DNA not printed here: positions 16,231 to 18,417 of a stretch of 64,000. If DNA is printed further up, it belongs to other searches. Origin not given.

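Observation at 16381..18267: Two AsnB-family glutamine amidotransferases embedded in the glycan locus (copy 1 on the opposite strand)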

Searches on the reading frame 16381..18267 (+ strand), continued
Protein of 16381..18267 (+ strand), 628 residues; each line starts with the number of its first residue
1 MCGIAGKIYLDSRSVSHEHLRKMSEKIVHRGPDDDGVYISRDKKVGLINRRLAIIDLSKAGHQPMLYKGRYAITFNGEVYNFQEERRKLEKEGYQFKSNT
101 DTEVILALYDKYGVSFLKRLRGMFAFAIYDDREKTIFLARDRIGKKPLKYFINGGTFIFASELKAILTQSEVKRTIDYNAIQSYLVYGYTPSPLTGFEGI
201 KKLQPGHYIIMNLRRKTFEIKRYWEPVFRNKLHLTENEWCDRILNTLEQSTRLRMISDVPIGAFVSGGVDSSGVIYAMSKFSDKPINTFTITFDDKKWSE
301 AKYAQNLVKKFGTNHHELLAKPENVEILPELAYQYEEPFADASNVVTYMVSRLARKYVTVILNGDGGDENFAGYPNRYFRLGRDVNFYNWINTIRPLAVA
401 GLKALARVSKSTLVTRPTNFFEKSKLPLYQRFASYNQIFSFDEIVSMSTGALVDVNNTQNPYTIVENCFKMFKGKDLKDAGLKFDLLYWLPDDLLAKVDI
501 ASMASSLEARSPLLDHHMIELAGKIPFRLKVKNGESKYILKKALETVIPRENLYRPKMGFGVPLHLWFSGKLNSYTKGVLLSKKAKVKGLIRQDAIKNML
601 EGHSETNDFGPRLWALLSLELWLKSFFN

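Call 55: search_protein_families(library=ncbifam, proteins=[L020:1371-2597:+, L021:8769-9914:+, L026:12334-13488:+], max_evalue=1e-20)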
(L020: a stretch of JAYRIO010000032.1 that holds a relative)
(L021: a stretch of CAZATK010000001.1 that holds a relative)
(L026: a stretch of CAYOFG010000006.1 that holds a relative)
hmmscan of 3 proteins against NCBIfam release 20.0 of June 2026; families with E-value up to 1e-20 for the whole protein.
L020:1371-2597:+ (409 aa): 6 families
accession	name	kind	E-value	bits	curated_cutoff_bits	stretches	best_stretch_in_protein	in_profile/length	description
NF011729.0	PRK15182.1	equivalog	1.2e-119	399.8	592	1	2-391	7-395/425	Vi polysaccharide biosynthesis UDP-N-acetylglucosamine C-6 dehydrogenase TviB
TIGR03026.1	NDP-sugDHase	subfamily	1.9e-116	389.2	189.8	1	3-408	2-411/413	nucleotide sugar dehydrogenase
NF040825.1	UDPMaNacDH_Arch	equivalog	1.6e-65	221.6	750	1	3-396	2-386/418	UDP-N-acetyl-D-mannosamine dehydrogenase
NF008286.0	PRK11064.1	equivalog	1.3e-57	195.3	459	1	3-390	5-402/420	UDP-N-acetyl-D-mannosamine dehydrogenase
NF041297.1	UDPGDh_AglM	equivalog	5.9e-47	160.5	670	1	3-361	2-367/429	UDP-glucose 6-dehydrogenase AglM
NF047673.2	TeichurnBiosyTuaD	equivalog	1.6e-35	123.1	700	1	3-407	3-409/439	UDP-glucose 6-dehydrogenase TuaD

L021:8769-9914:+ (382 aa): 6 families
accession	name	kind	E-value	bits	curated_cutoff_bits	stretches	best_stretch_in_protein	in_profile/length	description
TIGR03026.1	NDP-sugDHase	subfamily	5.9e-126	420.6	189.8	1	4-382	2-391/413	nucleotide sugar dehydrogenase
NF040825.1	UDPMaNacDH_Arch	equivalog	2.8e-82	276.8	750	1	4-381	2-376/418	UDP-N-acetyl-D-mannosamine dehydrogenase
NF008286.0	PRK11064.1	equivalog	1.7e-78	264.1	459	1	4-381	5-398/420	UDP-N-acetyl-D-mannosamine dehydrogenase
NF011729.0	PRK15182.1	equivalog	3.1e-61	207.5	592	1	3-351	7-361/425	Vi polysaccharide biosynthesis UDP-N-acetylglucosamine C-6 dehydrogenase TviB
NF041297.1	UDPGDh_AglM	equivalog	1.2e-49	169.5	670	1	4-378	2-391/429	UDP-glucose 6-dehydrogenase AglM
NF047673.2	TeichurnBiosyTuaD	equivalog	3.7e-42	145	700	1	4-379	3-387/439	UDP-glucose 6-dehydrogenase TuaD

L026:12334-13488:+ (385 aa): 6 families
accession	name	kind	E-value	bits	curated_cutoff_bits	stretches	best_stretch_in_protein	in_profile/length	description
TIGR03026.1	NDP-sugDHase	subfamily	1.9e-129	432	189.8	1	1-385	2-391/413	nucleotide sugar dehydrogenase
NF040825.1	UDPMaNacDH_Arch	equivalog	2e-88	297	750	1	1-385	2-377/418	UDP-N-acetyl-D-mannosamine dehydrogenase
NF008286.0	PRK11064.1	equivalog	1.5e-77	261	459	1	1-385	5-399/420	UDP-N-acetyl-D-mannosamine dehydrogenase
NF011729.0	PRK15182.1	equivalog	8e-69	232.4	592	1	1-384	8-390/425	Vi polysaccharide biosynthesis UDP-N-acetylglucosamine C-6 dehydrogenase TviB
NF041297.1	UDPGDh_AglM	equivalog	5.9e-58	196.8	670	1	2-381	3-391/429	UDP-glucose 6-dehydrogenase AglM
NF047673.2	TeichurnBiosyTuaD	equivalog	1.9e-47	162.4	700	1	1-363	3-361/439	UDP-glucose 6-dehydrogenase TuaD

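Call 66: find_homologous_proteins(query=L020:1308-2651:+, max_evalue=1e-30)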
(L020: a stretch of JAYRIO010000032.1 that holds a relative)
Query L020:1308-2651:+ (447 aa): 8000 proteins with E <= 1e-30 among 8000 candidates; the best 120 are listed.
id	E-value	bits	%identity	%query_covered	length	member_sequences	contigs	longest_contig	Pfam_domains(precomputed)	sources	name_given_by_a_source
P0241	6.6e-281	950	100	97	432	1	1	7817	PF00984.25,PF03446.22,PF03721.21,PF03720.23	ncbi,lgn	-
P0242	2.3e-194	665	70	99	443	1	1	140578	PF00984.25,PF02558.23,PF03446.22,PF03721.21,PF03720.23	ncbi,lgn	-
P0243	3.4e-192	657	69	97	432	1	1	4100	PF00984.25,PF03446.22,PF02826.26,PF03721.21,PF03720.23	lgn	-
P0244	1.4e-190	652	68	96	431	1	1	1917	PF00984.25,PF03446.22,PF01210.30,PF03721.21,PF03720.23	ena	-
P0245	3.0e-190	651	68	97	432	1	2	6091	PF00984.25,PF03446.22,PF03721.21,PF03720.23,PF02737.25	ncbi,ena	ncbi:MAG: nucleotide sugar dehydrogenase [Patescibacteria group bacterium]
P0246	1.3e-186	639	67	95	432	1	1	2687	PF00984.25,PF03446.22,PF02826.26,PF03721.21,PF03720.23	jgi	jgi:UDP-N-acetyl-D-galactosamine dehydrogenase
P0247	8.0e-186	636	67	95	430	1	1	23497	PF00984.25,PF02558.23,PF03446.22,PF01210.30,PF03721.21,PF03720.23,PF02737.25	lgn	-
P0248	6.3e-177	607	63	95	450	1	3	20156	PF00984.25,PF03446.22,PF03721.21,PF03720.23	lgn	-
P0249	1.5e-158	547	59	95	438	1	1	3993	PF00984.25,PF03446.22,PF01210.30,PF03721.21,PF03807.24,PF03720.23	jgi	-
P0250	4.3e-158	545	59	95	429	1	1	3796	PF00984.25,PF03446.22,PF03721.21,PF03720.23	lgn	-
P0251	4.3e-157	542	58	95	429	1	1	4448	PF00984.25,PF03446.22,PF03721.21,PF03720.23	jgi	jgi:UDP-N-acetyl-D-galactosamine dehydrogenase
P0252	5.5e-157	541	61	95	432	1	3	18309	PF00984.25,PF03446.22,PF03721.21,PF03720.23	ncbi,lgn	-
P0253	5.6e-157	541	62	91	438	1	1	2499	PF00984.25,PF03446.22,PF01210.30,PF03721.21,PF03807.24,PF03720.23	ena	-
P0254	1.3e-155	537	60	95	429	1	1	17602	PF00984.25,PF03721.21,PF03720.23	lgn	-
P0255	3.0e-155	536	59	95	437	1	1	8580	PF00984.25,PF03446.22,PF03721.21,PF03720.23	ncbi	-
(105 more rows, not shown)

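Call 68: get_annotated_region(hit=H1, flank=6000)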
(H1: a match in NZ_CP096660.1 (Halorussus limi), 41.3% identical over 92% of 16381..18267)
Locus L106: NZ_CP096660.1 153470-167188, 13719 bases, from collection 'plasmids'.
description: Halorussus limi strain XZYJT49 plasmid unnamed1, complete sequence
organism: Halorussus limi (NCBI taxid 2938695)
taxonomy: Archaea; Euryarchaeota; Halobacteria; Halobacteriales; Haladaptataceae; Halorussus; Halorussus limi
host: -; source: cell culture,saline soil; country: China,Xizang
typing (MOB-suite, as given by PLSDB): non-mobilizable
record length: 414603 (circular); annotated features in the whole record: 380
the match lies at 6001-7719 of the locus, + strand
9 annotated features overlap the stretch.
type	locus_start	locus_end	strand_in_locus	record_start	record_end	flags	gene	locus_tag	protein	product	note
CDS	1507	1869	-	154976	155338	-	-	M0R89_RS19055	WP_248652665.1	hypothetical protein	-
CDS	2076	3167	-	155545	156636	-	-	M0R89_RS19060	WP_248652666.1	peptidoglycan bridge formation glycyltransferase FemA/FemB family protein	GO:0044038 - cell wall macromolecule biosynthetic process [Evidence IEA]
CDS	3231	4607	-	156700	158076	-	-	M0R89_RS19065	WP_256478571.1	sulfatase-like hydrolase/transferase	-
CDS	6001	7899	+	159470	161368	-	asnB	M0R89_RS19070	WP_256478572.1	asparagine synthase (glutamine-hydrolyzing)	GO:0006529 - asparagine biosynthetic process [Evidence IEA]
CDS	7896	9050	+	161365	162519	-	-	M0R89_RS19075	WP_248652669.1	glycosyltransferase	-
CDS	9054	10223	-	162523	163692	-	-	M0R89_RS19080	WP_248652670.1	glycosyltransferase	-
CDS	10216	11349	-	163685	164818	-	-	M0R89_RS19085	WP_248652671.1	glycosyltransferase family 4 protein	-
CDS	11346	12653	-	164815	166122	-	-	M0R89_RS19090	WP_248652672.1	glycosyltransferase family 2 protein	-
CDS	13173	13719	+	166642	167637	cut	-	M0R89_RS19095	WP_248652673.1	hypothetical protein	-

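Call 69: get_annotated_region(hit=H2, flank=6000)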
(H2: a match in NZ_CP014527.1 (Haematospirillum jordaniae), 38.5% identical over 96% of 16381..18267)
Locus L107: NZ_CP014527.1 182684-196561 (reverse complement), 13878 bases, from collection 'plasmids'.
description: Haematospirillum jordaniae strain H5569 plasmid unnamed 2, complete sequence
organism: Haematospirillum jordaniae (NCBI taxid 1549855)
taxonomy: Bacteria; Pseudomonadota; Alphaproteobacteria; Rhodospirillales; Novispirillaceae; Haematospirillum; Haematospirillum jordaniae
host: -; source: Homo sapiens,Blood; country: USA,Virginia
typing (MOB-suite, as given by PLSDB): non-mobilizable; replicon rep_cluster_886
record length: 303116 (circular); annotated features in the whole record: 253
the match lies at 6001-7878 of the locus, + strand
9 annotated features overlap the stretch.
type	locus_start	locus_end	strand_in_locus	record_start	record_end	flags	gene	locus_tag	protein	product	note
CDS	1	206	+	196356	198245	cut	asnB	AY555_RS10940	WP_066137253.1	asparagine synthase (glutamine-hydrolyzing)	GO:0006529 - asparagine biosynthetic process [Evidence IEA]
CDS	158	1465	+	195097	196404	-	-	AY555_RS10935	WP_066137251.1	glycosyltransferase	-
CDS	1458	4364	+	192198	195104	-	wecB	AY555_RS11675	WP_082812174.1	UDP-N-acetylglucosamine 2-epimerase (non-hydrolyzing)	GO:0009103 - lipopolysaccharide biosynthetic process [Evidence IEA]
CDS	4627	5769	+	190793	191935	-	-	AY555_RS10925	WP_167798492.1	glycosyltransferase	-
CDS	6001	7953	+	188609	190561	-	asnB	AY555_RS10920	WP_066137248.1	asparagine synthase (glutamine-hydrolyzing)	GO:0006529 - asparagine biosynthetic process [Evidence IEA]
CDS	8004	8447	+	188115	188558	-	-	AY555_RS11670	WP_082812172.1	glycosyltransferase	-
CDS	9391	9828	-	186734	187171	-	-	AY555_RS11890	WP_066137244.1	hypothetical protein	-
CDS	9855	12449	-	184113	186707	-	-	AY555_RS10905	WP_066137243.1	DEAD/DEAH box helicase family protein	-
CDS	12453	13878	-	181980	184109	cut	-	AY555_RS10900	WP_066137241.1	DNA methyltransferase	GO:0006306 - DNA methylation [Evidence IEA]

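Call 70: get_annotated_region(hit=H7, flank=6000)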
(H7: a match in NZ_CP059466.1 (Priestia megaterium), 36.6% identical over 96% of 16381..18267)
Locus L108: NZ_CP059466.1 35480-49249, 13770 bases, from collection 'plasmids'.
description: Priestia megaterium strain 2020WEIHUA_L plasmid p9, complete sequence
organism: Priestia megaterium (NCBI taxid 1404)
taxonomy: Bacteria; Bacillota; Bacilli; Bacillales; Bacillaceae; Priestia; Priestia megaterium
host: -; source: Prokaryotes,soil; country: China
typing (MOB-suite, as given by PLSDB): non-mobilizable; replicon rep_cluster_385
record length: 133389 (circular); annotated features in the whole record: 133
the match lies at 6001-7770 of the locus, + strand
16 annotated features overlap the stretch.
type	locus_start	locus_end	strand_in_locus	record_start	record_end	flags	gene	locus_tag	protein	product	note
CDS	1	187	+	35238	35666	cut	-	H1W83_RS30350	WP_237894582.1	dual specificity protein phosphatase family protein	GO:0016311 - dephosphorylation [Evidence IEA]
CDS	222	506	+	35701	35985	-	-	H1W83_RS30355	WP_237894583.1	adhesin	-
CDS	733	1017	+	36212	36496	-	-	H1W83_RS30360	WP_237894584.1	metalloregulator ArsR/SmtB family transcription factor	GO:0006355 - regulation of DNA-templated transcription [Evidence IEA]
CDS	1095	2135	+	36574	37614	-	-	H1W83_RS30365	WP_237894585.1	NAD(P)/FAD-dependent oxidoreductase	-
CDS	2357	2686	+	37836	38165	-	-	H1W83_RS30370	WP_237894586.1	four-helix bundle copper-binding protein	-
CDS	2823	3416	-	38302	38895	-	-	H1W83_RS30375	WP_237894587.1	YdhK family protein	-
CDS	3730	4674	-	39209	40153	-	-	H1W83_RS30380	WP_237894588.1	peptidoglycan-binding protein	-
CDS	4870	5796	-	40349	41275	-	-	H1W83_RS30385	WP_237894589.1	plastocyanin/azurin family copper-binding protein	-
CDS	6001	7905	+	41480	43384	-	asnB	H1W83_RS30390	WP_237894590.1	asparagine synthase (glutamine-hydrolyzing)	GO:0006529 - asparagine biosynthetic process [Evidence IEA]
CDS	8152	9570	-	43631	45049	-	-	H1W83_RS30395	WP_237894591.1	HAMP domain-containing sensor histidine kinase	GO:0007165 - signal transduction [Evidence IEA]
CDS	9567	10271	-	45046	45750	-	-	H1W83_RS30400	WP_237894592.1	response regulator transcription factor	GO:0000160 - phosphorelay signal transduction system [Evidence IEA]; GO:0006355 - regulation of DNA-templated ...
CDS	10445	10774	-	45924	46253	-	-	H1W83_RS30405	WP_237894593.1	(2Fe-2S) ferredoxin domain-containing protein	-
CDS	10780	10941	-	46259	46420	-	-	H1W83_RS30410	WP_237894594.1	hypothetical protein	-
CDS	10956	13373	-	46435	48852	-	-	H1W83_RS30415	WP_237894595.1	heavy metal translocating P-type ATPase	GO:0006812 - monoatomic cation transport [Evidence IEA]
CDS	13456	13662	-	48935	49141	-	copZ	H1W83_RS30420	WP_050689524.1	copper chaperone CopZ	-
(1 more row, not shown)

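Call 71: get_annotated_region(hit=H8, flank=6000)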
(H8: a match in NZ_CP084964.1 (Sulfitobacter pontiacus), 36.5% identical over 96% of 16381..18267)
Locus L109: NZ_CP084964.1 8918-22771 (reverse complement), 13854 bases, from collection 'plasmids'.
description: Sulfitobacter pontiacus strain DSM 110277 plasmid pDSM110277_e, complete sequence
organism: Sulfitobacter pontiacus (NCBI taxid 60137)
taxonomy: Bacteria; Pseudomonadota; Alphaproteobacteria; Rhodobacterales; Roseobacteraceae; Sulfitobacter; Sulfitobacter pontiacus
host: -; source: cell culture,Seawater from the North Pacific Ocean incubated within a mesocosm experiment with diatom ...; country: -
typing (MOB-suite, as given by PLSDB): non-mobilizable
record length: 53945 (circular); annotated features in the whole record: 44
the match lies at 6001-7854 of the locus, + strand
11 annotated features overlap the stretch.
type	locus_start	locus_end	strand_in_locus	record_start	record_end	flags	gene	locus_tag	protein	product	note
CDS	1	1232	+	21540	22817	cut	tviB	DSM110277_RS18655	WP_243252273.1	Vi polysaccharide biosynthesis UDP-N-acetylglucosamine C-6 dehydrogenase TviB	GO:0000271 - polysaccharide biosynthetic process [Evidence IEA]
CDS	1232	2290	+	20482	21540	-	-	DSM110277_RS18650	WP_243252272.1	glycosyltransferase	-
CDS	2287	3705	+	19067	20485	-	-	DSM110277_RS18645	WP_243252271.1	oligosaccharide flippase family protein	-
CDS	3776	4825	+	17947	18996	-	-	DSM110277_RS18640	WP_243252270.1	EpsG family protein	-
CDS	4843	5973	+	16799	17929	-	-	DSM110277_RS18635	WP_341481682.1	glycosyltransferase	-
CDS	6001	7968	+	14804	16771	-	asnB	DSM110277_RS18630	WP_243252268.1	asparagine synthase (glutamine-hydrolyzing)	GO:0006529 - asparagine biosynthetic process [Evidence IEA]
CDS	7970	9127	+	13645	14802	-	-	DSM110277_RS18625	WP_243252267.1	glycosyltransferase family 4 protein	-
CDS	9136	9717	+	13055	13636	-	-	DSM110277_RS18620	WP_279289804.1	sugar transferase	GO:0006486 - protein glycosylation [Evidence IEA]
CDS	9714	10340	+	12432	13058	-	-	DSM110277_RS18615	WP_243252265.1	acetyltransferase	-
CDS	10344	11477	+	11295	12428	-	-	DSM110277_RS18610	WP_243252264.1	aminotransferase class I/II-fold pyridoxal phosphate-dependent enzyme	GO:0009058 - biosynthetic process [Evidence IEA]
CDS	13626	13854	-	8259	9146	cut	rfbA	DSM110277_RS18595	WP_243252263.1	glucose-1-phosphate thymidylyltransferase RfbA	GO:0019305 - dTDP-rhamnose biosynthetic process [Evidence IEA]; GO:0009243 - O antigen biosynthetic process [Evidence ...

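Call 72: get_annotated_region(hit=H9, flank=6000)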
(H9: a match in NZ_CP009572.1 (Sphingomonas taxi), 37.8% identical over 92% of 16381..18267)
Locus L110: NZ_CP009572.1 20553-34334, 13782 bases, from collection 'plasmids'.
description: Sphingomonas taxi strain ATCC 55669 plasmid STP1, complete sequence
organism: Sphingomonas taxi (NCBI taxid 1549858)
taxonomy: Bacteria; Pseudomonadota; Alphaproteobacteria; Sphingomonadales; Sphingomonadaceae; Sphingomonas; Sphingomonas taxi
host: -; source: Plant; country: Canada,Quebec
typing (MOB-suite, as given by PLSDB): non-mobilizable; replicon rep_cluster_1131
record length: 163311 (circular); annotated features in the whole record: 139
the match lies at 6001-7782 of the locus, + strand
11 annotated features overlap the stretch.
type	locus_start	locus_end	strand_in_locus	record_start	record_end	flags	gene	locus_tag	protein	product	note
CDS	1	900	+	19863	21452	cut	-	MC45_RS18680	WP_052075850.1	glycosyltransferase family 2 protein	-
CDS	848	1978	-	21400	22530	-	-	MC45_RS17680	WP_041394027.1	glycosyltransferase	-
CDS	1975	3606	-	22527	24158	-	-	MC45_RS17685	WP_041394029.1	hypothetical protein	-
CDS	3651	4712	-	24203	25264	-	-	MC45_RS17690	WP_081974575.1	EpsG family protein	-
CDS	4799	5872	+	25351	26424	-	-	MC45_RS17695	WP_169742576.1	glycosyltransferase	-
CDS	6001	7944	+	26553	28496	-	asnB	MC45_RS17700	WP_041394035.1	asparagine synthase (glutamine-hydrolyzing)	GO:0006529 - asparagine biosynthetic process [Evidence IEA]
CDS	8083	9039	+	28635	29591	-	-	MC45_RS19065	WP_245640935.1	glycosyltransferase family 2 protein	-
CDS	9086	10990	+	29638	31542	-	-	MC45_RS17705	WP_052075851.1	nucleoside-diphosphate sugar epimerase/dehydratase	GO:0000271 - polysaccharide biosynthetic process [Evidence IEA]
CDS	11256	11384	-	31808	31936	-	-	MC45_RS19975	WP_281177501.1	hypothetical protein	-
CDS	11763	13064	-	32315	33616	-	-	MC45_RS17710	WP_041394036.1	UDP-glucose/GDP-mannose dehydrogenase family protein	-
CDS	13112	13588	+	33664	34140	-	-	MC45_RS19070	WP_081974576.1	GDP-mannose 4,6-dehydratase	-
